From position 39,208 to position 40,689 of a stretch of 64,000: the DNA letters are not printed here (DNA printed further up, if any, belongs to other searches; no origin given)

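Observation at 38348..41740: Terminator-delimited XRE-ImmA cassette carrying two unknown proteins inside the prophage accessory arm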

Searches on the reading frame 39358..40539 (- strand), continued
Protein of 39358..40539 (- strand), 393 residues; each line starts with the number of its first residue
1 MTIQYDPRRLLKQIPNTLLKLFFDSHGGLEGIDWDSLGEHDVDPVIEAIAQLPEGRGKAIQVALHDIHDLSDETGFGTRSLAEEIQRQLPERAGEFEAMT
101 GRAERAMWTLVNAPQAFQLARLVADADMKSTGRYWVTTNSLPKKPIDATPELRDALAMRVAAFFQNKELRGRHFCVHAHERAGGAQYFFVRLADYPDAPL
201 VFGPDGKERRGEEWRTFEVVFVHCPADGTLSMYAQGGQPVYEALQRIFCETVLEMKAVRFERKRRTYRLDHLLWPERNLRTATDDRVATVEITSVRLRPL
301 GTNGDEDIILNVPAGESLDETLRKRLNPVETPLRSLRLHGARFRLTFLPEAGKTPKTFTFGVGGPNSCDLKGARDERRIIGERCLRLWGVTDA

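Call 66: find_homologous_proteins(query=A3, max_evalue=0.001)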
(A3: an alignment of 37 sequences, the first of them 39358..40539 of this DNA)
Query A3 (37 sequences) (393 aa, profile of the alignment): 24 proteins with E <= 0.001 among 8000 candidates.
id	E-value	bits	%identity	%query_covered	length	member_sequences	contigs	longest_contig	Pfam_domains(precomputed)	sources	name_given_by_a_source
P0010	4.5e-194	663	42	99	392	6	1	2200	-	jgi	-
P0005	3.6e-192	657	42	100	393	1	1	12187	-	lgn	-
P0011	1.3e-190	652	43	99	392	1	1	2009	-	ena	-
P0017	3.5e-186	637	41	99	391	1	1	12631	-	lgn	-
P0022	1.4e-185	635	40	99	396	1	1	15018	-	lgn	-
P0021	5.0e-185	633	41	100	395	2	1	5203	-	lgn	-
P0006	1.2e-184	632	43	100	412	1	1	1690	-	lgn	-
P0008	1.8e-184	632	43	100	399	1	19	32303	-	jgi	jgi:hypothetical protein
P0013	2.8e-182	624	42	99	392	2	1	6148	-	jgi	-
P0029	1.0e-180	619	38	100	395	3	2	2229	-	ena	-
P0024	1.1e-180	619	39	100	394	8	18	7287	-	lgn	-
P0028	1.6e-178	612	39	99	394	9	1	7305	-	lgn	-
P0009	5.2e-174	597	43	99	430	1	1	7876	-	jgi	-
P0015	2.0e-171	589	44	92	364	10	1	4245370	-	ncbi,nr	ncbi:MAG: hypothetical protein IPM13_00130 [Phycisphaerales bacterium]|nr:hypothetical protein [Phyc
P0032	5.1e-169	581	36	99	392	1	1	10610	-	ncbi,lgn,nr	ncbi:MAG: hypothetical protein JWO75_2444 [Actinomycetia bacterium]|nr:hypothetical protein [Actinom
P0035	2.1e-150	519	34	99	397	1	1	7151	-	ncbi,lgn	-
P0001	6.9e-144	498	100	100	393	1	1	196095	-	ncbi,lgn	-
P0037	8.1e-126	438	28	99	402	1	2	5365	-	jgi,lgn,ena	jgi:hypothetical protein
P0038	5.8e-120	419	30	99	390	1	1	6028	-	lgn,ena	-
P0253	2.4e-72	262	29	95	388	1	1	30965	-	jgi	jgi:hypothetical protein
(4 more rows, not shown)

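Call 67: find_encoding_contigs(protein=P0253, flank=10000, max_places=2)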
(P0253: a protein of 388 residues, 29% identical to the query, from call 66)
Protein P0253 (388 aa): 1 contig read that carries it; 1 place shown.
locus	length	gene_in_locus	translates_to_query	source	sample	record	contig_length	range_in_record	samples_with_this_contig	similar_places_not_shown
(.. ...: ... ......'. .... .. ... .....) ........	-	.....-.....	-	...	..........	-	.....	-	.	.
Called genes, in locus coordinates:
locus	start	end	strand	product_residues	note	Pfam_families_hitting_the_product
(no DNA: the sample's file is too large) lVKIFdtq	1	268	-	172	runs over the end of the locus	-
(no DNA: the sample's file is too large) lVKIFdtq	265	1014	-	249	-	PF13148:DUF3987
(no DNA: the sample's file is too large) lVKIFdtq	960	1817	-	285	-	PF13148:DUF3987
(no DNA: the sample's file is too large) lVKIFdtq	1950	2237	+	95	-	PF01527:HTH_Tnp_1, PF13384:HTH_23 (weak), PF13518:HTH_28 (weak)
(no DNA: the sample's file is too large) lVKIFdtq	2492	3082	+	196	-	PF00665:rve, PF13683:rve_3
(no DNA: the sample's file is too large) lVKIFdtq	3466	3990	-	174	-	PF00376:MerR, PF13411:MerR_1, PF09278:MerR-DNA-bind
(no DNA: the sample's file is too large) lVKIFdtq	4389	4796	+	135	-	PF02411:MerT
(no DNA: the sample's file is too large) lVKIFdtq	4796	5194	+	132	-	-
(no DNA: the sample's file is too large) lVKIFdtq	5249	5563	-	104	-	-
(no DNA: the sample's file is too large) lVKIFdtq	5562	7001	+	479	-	PF01262:AlaDh_PNT_C (faint), PF01134:GIDA (weak), PF01266:DAO (faint), PF07992:Pyr_redox_2, PF12831:FAD_oxidored (weak), PF13738:Pyr_redox_3, PF00070:Pyr_redox, PF02852:Pyr_redox_dim, +1 more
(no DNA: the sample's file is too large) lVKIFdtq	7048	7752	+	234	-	PF03203:MerC (weak)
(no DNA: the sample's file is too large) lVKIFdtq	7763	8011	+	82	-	-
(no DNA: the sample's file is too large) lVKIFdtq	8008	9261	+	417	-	PF00211:Guanylate_cyc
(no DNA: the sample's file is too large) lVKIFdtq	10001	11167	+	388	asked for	-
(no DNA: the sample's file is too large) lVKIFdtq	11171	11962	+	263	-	-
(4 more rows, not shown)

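Call 68: find_encoding_contigs(protein=P0032, flank=10000, max_places=2)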
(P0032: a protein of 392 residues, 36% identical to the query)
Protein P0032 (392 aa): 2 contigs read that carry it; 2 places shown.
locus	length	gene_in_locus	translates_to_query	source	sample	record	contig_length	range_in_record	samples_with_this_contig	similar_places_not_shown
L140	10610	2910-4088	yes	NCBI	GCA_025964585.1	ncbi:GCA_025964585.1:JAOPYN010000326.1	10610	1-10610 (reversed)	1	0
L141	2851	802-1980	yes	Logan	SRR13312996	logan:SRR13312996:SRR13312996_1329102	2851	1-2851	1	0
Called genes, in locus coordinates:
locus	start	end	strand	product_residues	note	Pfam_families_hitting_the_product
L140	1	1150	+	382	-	PF07508:Recombinase, PF13408:Zn_ribbon_recom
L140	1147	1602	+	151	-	-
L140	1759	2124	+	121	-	PF12844:HTH_19, PF13560:HTH_31, PF01381:HTH_3, PF13413:HTH_25 (weak)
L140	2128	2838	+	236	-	PF06114:Peptidase_M78 (weak)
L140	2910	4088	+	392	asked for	-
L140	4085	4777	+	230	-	-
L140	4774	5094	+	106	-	-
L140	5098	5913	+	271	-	-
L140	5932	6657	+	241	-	-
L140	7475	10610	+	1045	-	PF25023:TEN_YD-shell (weak), PF05593:RHS_repeat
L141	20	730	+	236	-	PF06114:Peptidase_M78 (weak)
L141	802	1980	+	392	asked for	-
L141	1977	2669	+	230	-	-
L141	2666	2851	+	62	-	?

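Call 69: find_encoding_contigs(protein=P0035, flank=10000, max_places=2)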
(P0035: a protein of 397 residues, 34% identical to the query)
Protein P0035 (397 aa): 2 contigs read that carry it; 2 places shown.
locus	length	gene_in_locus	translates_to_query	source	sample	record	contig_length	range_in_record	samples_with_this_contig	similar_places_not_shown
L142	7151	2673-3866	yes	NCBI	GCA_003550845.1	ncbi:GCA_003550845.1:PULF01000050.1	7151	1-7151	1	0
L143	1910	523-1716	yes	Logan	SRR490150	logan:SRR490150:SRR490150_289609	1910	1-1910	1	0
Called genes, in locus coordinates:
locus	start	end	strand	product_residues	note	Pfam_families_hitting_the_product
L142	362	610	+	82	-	-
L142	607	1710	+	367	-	-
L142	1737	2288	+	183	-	-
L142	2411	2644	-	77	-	-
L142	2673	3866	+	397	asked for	-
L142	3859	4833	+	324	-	-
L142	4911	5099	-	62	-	-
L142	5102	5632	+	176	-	-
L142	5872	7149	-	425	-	?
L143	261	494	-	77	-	-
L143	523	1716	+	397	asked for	-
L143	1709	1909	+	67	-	?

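Call 98: search_protein_families(library=pfam, proteins=[L018:7872-8783:-, L018:8704-9108:-, L018:9111-9734:-], max_evalue=1)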
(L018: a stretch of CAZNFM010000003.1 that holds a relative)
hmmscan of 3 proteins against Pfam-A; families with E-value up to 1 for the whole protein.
L018:7872-8783:- (303 aa): 1 family
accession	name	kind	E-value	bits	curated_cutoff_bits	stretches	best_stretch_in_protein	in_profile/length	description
PF06114.19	Peptidase_M78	-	8.6e-11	42.2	22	1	85-189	25-121/123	IrrE N-terminal-like domain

L018:8704-9108:- (134 aa): 2 families
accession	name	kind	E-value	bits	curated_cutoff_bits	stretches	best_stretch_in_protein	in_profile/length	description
PF04286.17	DUF445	-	0.028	14.7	33.8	1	44-110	90-156/368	Protein of unknown function (DUF445)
PF02885.22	Glycos_trans_3N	-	0.17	12.1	26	0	41-59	12-30/63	Glycosyl transferase family, helical bundle domain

L018:9111-9734:- (207 aa): 2 families
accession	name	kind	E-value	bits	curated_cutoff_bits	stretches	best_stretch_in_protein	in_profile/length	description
PF04542.20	Sigma70_r2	-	1.7e-09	37.7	24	1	31-101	1-69/71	Sigma-70 region 2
PF08281.18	Sigma70_r4_2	-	0.044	13.9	25.7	1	139-155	4-20/54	Sigma-70, region 4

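Call 105: search_dna_similar(query=window:39358-40539:-, collection=plasmids, mode=protein, max_evalue=0.001, max_rows=15)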
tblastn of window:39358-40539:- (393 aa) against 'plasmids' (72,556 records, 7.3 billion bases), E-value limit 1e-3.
Records with a match: 1; places in all: 1; records where one place covers at least 80% of the query: 1.
Best place of each record, by identity: <60% 1.
By first word of the organism name: Candidatus 1.
By predicted mobility (MOB-suite, as given by PLSDB): mobilizable 1.
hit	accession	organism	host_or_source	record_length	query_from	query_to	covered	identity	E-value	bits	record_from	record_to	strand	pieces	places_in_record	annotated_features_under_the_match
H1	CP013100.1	Candidatus Tenderia electrophaga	mixed culture,Biocathode MCL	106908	6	392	98%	22.5%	1e-7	61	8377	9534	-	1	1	hypothetical protein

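Call 106: search_dna_similar(query=P0038, collection=phages, mode=protein, max_evalue=0.001, max_rows=15)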
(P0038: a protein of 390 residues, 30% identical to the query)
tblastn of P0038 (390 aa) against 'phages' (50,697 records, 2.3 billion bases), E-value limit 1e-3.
No match.

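Call 107: get_annotated_region(hit=H1, flank=9000)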
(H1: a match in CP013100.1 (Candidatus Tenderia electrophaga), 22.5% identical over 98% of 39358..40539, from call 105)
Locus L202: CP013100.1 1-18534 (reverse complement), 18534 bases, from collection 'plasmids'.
description: Candidatus Tenderia electrophaga plasmid, complete sequence
organism: Candidatus Tenderia electrophaga (NCBI taxid 1748243)
taxonomy: Bacteria; Pseudomonadota; Gammaproteobacteria; Chromatiales; Chromatiaceae; Candidatus Tenderia; Candidatus Tenderia electrophaga
host: -; source: mixed culture,Biocathode MCL; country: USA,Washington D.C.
typing (MOB-suite, as given by PLSDB): mobilizable; relaxase MOBP
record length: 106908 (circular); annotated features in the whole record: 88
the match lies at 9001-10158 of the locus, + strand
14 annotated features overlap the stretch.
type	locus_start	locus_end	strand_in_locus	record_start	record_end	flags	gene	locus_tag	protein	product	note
CDS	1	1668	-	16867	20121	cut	-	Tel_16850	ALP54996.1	hypothetical protein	-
CDS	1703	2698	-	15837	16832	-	-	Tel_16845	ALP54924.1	hypothetical protein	-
CDS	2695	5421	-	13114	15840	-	-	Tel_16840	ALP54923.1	hypothetical protein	-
CDS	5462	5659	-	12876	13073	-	-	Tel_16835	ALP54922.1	hypothetical protein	-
CDS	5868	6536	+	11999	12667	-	-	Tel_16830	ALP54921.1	hypothetical protein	-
CDS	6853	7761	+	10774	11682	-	-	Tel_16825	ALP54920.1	hypothetical protein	-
CDS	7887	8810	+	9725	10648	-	-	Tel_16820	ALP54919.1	hypothetical protein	-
CDS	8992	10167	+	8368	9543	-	-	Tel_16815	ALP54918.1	hypothetical protein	-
CDS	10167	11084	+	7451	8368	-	-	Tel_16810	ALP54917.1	hypothetical protein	-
CDS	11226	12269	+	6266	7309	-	-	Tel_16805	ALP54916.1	hypothetical protein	-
CDS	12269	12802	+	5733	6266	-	-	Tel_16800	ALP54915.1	hypothetical protein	-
CDS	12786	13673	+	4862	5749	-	-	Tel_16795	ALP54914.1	hypothetical protein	-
CDS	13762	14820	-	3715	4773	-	-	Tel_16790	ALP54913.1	hypothetical protein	-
CDS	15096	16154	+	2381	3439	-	-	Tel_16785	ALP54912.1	hypothetical protein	-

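Call 108: search_protein_families(library=pfam, proteins=[L202:5868-6536:+, L202:6853-7761:+, L202:7887-8810:+, L202:8992-10167:+, L202:10167-11084:+, L202:11226-12269:+, L202:12269-12802:+, L202:12786-13673:+, L202:13762-14820:-, L202:15096-16154:+], max_evalue=0.01)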
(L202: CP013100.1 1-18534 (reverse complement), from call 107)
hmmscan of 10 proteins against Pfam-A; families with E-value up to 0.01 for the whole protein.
L202:5868-6536:+ (222 aa): 1 family
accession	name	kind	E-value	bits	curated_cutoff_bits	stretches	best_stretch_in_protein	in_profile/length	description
PF12686.12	DUF3800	-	6.1e-17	63.1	21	1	2-193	1-149/149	Protein of unknown function (DUF3800)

L202:6853-7761:+ (302 aa): 1 family
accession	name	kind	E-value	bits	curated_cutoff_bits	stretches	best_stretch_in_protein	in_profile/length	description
PF09676.15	TraV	-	0.0078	17.6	21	0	130-163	86-120/128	Type IV conjugative transfer system lipoprotein (TraV)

L202:7887-8810:+ (307 aa): 7 families
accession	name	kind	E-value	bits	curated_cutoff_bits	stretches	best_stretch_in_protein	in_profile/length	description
PF01436.27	NHL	-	9.4e-07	29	20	0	42-64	5-27/28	NHL repeat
PF08450.18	SGL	-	1.4e-06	28.6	26.3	1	34-97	179-245/246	SMP-30/Gluconolactonase/LRE-like region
PF20067.5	SSL_N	-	5.3e-06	26.6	18.9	0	77-97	19-39/46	Strictosidine synthase-like, N-terminal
PF06739.17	SBBP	-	0.0013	19.1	20.5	0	78-100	12-34/38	Beta-propeller repeat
PF24684.1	Vgb_lyase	-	0.002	17.4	50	1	40-186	56-204/290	Virginiamycin B lyase family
PF21959.2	DUF6923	-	0.0027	18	27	1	52-188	49-200/234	Repeat of unknown function (DUF6923)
PF23500.1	DUF7133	-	0.0031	17.3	27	0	78-140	26-103/385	Domain of unknown function (DUF7133)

L202:8992-10167:+ (391 aa): 0 families

L202:10167-11084:+ (305 aa): 0 families

L202:11226-12269:+ (347 aa): 1 family
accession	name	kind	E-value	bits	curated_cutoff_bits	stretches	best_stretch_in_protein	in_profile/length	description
PF14452.12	Multi_ubiq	-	1.6e-34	118.4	24.5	3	79-142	1-64/69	Multiubiquitin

L202:12269-12802:+ (177 aa): 1 family
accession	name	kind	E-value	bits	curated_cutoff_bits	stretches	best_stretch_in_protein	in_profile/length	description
PF14464.11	Prok-JAB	-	0.0054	17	25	1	24-120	16-99/114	Prokaryotic homologs of the JAB domain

L202:12786-13673:+ (295 aa): 1 family
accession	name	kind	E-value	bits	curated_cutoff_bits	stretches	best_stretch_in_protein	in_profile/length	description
PF00899.27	ThiF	-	9.1e-35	120.4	28.1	1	8-269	1-236/238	ThiF family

L202:13762-14820:- (352 aa): 2 families
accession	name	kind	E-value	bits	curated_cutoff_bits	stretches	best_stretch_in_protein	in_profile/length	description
PF00589.27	Phage_integrase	-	4.9e-15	56.2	27.1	1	164-331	11-168/172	Phage integrase family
PF02899.23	Phage_int_SAM_1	-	0.0035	18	22.3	1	52-124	7-79/83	Phage integrase, N-terminal SAM-like domain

L202:15096-16154:+ (352 aa): 16 families
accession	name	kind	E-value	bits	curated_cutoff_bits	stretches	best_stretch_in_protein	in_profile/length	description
PF11740.13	KfrA_N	-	7.9e-15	56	26.1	1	14-123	2-99/113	Plasmid replication region DNA-binding N-term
PF04108.17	ATG17_like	-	5.7e-06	26.5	43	1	143-331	8-196/355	Autophagy protein ATG17-like domain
PF02183.23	HALZ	-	1.7e-05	25.3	28.1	1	291-326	6-41/43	Homeobox associated leucine zipper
PF00261.25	Tropomyosin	-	2.3e-05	24.4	38.6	1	102-326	12-238/242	Tropomyosin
PF10473.14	CENP-F_leu_zip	-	0.00073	20.1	34.5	0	270-343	25-91/140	Leucine-rich repeats of kinetochore protein Cenp-F/LEK1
PF17675.6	APG6_N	-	0.00083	20.2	45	0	97-198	10-113/132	Apg6 coiled-coil region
PF08614.16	ATG16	-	0.00099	19.8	33.7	0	234-330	74-170/200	Autophagy protein 16 (ATG16)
PF05667.16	CCDC22_CC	-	0.0025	17.5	39.2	0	77-327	148-368/477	CCDC22 protein coiled-coil region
PF08702.15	Fib_alpha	-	0.0027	18.4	29.9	0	50-162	22-133/143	Fibrinogen alpha/beta chain family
PF14073.11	Cep57_CLD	-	0.0028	18.1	28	1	105-266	18-173/178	Centrosome localisation domain of Cep57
PF15905.10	HMMR_N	-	0.0029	17.5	30.1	0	90-220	179-312/330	Hyaluronan mediated motility receptor N-terminal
PF04513.17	Baculo_PEP_C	-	0.0045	17.5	38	0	47-115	36-104/140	Baculovirus polyhedron envelope protein, PEP, C terminus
PF13851.11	GAS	-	0.0061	16.4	32.3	0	133-223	42-131/200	Growth-arrest specific micro-tubule binding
PF25450.1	Rab11-FIP3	-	0.0067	17.2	31.9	0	274-335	48-113/125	Rab11-FIP3-like domain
PF00038.26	Filament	-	0.0083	16.2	40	0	269-329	18-86/313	Intermediate filament protein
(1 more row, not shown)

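Call 115: search_protein_families(library=padloc, proteins=[L202:8992-10167:+, L202:10167-11084:+, L202:11226-12269:+, L202:12269-12802:+, L202:12786-13673:+, L202:5868-6536:+], max_evalue=0.001)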
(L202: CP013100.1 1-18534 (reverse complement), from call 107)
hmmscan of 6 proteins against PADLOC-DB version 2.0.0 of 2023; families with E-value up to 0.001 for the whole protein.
L202:8992-10167:+ (391 aa): 0 families

L202:10167-11084:+ (305 aa): 0 families

L202:11226-12269:+ (347 aa): 0 families

L202:12269-12802:+ (177 aa): 0 families

L202:12786-13673:+ (295 aa): 18 families
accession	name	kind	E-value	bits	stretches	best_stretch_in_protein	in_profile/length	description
PDLC00830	E1-E2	-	3.4e-10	36.8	1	20-184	305-462/551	E1-E2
PDLC00837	E1-E2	-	9.2e-09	32.6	1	17-179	317-479/593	E1-E2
PDLC00829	E1-E2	-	1.1e-07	29.4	1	21-185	167-325/426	E1-E2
PDLC00835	E1-E2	-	2.1e-07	27.7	1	21-149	369-491/778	E1-E2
PDLC00843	E1-E2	-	2.9e-07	27.4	1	18-179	311-465/575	E1-E2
PDLC00844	E1-E2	-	1e-06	25.7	1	20-162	271-406/489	E1-E2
PDLC00848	E1-E2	-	1.5e-06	24.8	1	20-141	369-485/607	E1-E2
PDLC00856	E1-E2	-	5.5e-06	23.2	1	21-129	318-420/573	E1-E2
PDLC00832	E1-E2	-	5.8e-06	22.8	1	20-69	333-382/588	E1-E2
PDLC00846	E1-E2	-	7e-06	22.9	1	7-197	299-485/587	E1-E2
PDLC00839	E1-E2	-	7e-06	22.5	1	20-140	365-480/602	E1-E2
PDLC00850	E1-E2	-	9.7e-06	22.3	1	16-70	306-360/566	E1-E2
PDLC00828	E1-E2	-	2.2e-05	21.9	1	21-187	171-331/431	E1-E2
PDLC00845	E1-E2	-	2.4e-05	21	1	22-179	299-449/571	E1-E2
PDLC00834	E1-E2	-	5.2e-05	20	1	24-181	301-453/564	E1-E2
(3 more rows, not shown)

L202:5868-6536:+ (222 aa): 0 families
